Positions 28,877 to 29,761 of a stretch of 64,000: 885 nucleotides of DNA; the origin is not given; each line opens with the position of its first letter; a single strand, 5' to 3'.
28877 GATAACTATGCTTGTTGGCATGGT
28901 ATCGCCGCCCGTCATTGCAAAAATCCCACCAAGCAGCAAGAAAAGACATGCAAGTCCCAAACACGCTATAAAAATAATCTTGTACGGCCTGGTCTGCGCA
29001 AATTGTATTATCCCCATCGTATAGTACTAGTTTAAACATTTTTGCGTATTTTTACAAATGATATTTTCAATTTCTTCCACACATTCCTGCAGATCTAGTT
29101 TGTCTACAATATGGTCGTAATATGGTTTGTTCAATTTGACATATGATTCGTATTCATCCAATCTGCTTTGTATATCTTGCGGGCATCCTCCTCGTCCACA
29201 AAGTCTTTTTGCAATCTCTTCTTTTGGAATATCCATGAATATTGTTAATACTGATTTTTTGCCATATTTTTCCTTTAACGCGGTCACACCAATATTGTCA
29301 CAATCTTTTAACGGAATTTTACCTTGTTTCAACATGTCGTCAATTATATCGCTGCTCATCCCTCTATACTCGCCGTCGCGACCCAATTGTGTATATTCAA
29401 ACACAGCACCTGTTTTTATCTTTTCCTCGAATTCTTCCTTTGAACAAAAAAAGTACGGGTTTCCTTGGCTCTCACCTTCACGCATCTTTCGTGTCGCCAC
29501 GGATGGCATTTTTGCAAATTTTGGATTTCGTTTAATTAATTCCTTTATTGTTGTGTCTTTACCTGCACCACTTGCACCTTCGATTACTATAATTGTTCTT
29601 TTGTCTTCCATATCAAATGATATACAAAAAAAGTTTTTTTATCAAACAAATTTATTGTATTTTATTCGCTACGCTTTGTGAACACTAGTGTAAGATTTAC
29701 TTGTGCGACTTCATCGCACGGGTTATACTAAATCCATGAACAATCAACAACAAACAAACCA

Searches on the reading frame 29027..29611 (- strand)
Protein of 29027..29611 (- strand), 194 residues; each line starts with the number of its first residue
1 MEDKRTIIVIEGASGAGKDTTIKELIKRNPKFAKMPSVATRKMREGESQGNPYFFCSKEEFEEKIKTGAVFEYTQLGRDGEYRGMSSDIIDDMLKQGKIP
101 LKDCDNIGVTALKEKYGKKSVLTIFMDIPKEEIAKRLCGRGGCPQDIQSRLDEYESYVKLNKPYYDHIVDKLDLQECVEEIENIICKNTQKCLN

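Call 8: search_protein_families(library=pfam, proteins=[window:29027-29611:-])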
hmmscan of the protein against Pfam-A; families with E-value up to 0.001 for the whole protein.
window:29027-29611:- (194 aa): 2 families
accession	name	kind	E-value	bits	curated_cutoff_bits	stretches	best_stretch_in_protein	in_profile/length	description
PF00625.27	Guanylate_kin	-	1.8e-25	90.1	25.2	1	5-186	2-180/182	Guanylate kinase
PF13238.12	AAA_18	-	0.00028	21.8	29.4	0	8-149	1-120/128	AAA domain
